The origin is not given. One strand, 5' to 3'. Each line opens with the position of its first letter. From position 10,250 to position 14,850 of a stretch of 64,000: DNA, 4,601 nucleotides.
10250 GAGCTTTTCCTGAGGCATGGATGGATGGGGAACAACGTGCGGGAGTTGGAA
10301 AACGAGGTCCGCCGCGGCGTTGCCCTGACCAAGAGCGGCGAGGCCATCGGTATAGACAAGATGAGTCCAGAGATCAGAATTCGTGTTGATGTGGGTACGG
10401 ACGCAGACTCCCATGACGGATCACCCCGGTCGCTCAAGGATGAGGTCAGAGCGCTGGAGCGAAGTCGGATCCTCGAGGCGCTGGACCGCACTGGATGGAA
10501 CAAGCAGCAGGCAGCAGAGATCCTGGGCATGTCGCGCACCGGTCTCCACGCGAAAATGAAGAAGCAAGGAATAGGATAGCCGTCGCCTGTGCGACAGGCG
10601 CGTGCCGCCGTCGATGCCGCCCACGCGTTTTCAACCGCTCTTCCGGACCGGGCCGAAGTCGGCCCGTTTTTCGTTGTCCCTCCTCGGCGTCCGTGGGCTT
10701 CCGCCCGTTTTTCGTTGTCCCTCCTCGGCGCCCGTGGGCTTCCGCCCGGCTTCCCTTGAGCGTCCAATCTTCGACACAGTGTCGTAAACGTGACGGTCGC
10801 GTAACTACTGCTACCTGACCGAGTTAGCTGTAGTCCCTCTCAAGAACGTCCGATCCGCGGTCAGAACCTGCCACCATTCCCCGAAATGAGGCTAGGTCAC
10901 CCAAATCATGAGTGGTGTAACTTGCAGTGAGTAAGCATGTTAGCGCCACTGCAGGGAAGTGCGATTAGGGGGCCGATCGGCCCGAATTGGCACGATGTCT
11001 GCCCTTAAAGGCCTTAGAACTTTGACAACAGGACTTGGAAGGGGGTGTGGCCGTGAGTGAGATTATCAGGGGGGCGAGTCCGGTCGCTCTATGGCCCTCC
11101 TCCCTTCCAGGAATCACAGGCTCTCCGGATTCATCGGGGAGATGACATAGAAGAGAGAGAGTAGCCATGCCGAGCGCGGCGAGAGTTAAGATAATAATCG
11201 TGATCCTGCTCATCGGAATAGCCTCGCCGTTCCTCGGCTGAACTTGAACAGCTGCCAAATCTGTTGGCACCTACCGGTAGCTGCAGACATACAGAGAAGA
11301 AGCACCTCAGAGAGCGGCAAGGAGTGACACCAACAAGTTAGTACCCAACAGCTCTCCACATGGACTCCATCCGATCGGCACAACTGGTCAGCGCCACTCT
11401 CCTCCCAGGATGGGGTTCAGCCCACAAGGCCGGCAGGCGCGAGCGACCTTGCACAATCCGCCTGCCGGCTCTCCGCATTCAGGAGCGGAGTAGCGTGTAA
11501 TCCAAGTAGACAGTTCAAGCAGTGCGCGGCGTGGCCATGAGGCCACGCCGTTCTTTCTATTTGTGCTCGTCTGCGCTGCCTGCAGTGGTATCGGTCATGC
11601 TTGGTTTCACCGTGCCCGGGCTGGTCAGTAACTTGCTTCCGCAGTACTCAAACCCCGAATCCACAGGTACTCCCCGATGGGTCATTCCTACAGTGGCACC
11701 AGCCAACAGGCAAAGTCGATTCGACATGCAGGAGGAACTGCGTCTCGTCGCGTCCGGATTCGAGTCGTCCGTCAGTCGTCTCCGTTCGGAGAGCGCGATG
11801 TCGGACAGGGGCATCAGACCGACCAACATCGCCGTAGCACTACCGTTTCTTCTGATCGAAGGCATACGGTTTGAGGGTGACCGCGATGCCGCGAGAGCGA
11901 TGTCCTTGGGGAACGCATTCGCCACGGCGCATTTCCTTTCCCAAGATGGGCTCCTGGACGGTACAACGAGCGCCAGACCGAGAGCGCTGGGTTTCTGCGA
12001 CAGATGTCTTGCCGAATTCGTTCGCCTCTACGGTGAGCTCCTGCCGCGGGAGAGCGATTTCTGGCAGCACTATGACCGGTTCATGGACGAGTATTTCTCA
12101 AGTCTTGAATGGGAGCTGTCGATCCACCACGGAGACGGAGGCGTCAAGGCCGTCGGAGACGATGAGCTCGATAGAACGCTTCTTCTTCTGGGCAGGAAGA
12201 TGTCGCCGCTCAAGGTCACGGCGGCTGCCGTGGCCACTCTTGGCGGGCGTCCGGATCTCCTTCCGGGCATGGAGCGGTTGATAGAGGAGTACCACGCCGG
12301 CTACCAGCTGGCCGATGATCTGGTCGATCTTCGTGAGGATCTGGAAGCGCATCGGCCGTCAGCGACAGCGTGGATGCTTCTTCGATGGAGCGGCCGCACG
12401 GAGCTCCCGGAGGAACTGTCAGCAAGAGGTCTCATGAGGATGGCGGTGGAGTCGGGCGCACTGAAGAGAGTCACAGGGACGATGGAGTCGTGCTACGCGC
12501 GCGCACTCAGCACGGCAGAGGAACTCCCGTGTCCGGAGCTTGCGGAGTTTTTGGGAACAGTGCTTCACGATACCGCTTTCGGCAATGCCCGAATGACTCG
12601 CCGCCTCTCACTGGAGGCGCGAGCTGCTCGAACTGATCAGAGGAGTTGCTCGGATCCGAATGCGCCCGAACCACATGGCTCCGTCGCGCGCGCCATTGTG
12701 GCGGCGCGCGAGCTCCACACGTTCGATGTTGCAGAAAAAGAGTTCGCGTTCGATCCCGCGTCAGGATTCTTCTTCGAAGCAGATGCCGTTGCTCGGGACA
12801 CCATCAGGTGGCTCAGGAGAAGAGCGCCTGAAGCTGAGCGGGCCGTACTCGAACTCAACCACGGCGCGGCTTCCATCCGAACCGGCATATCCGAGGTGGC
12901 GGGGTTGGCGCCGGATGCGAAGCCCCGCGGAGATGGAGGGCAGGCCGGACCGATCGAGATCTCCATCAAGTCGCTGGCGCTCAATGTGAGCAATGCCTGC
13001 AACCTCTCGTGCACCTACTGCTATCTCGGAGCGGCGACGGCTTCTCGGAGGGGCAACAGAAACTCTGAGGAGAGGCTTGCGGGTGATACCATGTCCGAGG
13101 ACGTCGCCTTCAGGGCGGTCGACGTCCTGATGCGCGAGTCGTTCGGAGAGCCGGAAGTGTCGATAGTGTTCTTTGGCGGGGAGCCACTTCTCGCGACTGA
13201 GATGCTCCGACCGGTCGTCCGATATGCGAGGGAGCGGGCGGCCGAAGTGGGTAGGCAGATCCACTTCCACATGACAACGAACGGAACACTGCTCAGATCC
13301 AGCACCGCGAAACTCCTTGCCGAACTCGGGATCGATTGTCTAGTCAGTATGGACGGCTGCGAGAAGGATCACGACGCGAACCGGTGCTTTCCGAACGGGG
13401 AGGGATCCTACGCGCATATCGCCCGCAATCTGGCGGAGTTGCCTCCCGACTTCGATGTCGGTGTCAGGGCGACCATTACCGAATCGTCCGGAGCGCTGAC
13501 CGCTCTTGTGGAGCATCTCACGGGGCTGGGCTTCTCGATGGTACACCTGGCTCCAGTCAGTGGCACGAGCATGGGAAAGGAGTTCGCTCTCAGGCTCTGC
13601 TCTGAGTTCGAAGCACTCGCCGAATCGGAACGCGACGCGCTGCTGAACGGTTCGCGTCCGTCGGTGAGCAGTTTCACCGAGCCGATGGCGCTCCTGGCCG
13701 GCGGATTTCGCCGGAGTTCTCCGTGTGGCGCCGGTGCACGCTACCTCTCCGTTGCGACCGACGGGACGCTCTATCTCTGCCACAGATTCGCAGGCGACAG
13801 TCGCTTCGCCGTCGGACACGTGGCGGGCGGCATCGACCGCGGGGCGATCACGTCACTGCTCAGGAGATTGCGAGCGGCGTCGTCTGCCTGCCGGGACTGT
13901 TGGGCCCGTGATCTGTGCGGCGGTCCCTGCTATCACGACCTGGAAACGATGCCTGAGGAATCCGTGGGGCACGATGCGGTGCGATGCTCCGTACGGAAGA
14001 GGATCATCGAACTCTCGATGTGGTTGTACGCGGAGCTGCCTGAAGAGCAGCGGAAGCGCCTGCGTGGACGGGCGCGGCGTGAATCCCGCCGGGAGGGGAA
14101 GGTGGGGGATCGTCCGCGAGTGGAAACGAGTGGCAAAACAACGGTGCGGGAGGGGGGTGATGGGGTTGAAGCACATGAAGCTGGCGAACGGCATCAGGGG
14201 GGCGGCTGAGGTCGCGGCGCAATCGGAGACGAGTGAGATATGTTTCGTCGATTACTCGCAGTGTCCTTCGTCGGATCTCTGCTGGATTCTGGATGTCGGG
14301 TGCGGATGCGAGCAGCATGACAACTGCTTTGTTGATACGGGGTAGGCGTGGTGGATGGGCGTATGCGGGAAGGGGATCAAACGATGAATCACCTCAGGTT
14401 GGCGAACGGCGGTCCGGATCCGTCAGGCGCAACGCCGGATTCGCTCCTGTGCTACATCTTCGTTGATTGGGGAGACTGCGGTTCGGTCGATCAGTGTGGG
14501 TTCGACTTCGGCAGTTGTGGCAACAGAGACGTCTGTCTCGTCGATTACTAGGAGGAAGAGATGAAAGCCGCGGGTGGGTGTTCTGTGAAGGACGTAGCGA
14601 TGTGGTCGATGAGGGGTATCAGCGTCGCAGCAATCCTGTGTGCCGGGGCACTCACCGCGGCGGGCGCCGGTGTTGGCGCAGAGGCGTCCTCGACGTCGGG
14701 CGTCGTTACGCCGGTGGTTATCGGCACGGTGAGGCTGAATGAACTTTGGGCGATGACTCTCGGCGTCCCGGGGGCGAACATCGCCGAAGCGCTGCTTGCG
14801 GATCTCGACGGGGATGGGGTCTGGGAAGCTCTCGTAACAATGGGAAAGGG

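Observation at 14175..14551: Every Cys in both candidate precursors has an Asp 3-5 residues downstream - ranthipeptide-like Cys-Asp thioether template?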

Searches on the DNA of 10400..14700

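Call 63: search_rna_families(source=window, start=10400, end=14700, threshold=evalue, max_evalue=1)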
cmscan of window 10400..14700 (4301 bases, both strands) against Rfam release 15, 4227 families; matches with E-value up to 1: 1.
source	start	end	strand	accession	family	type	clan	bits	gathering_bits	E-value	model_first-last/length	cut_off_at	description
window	11034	11111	+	RF04296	mir-485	Gene; miRNA;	CL00149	24.7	70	0.044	1-73/73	no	mir-485 microRNA precursor family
